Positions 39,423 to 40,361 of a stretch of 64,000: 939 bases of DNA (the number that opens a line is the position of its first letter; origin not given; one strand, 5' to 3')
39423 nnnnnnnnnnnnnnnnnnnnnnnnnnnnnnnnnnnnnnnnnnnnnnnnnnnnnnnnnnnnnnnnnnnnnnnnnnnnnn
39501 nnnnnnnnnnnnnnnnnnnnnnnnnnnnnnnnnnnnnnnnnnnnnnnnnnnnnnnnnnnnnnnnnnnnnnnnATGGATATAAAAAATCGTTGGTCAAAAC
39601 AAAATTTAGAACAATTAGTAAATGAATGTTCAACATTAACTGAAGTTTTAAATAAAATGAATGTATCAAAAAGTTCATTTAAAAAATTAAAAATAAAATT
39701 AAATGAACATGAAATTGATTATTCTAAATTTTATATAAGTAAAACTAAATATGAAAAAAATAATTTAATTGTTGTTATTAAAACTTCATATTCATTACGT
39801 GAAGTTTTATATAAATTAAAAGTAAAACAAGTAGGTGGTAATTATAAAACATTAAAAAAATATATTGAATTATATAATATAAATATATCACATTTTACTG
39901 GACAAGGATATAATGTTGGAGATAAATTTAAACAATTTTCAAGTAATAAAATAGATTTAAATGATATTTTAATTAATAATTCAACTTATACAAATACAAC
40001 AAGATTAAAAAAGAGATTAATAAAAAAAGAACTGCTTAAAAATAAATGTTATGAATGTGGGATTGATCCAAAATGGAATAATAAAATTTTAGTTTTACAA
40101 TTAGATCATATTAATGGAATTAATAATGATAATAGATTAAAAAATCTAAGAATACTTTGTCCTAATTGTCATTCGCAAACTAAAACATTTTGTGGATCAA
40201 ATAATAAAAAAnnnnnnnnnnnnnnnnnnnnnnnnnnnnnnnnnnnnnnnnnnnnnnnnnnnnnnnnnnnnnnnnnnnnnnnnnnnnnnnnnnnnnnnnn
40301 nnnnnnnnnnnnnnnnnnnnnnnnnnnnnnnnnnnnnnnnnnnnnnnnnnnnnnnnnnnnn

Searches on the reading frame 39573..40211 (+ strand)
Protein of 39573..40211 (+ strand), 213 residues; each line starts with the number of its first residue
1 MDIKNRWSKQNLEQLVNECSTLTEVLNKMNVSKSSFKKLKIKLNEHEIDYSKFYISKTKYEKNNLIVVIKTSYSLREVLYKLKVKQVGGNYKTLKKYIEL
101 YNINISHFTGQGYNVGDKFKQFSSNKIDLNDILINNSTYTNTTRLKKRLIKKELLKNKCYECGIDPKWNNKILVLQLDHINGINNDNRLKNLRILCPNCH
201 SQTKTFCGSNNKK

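Call 17: search_protein_families(library=pfam, proteins=[window:39573-40211:+], max_evalue=0.01)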
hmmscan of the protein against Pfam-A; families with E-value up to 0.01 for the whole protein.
window:39573-40211:+ (213 aa): 1 family
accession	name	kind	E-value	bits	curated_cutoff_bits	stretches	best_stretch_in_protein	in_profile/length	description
PF01844.29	HNH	-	0.0012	19.3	21.4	1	159-202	1-43/47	HNH endonuclease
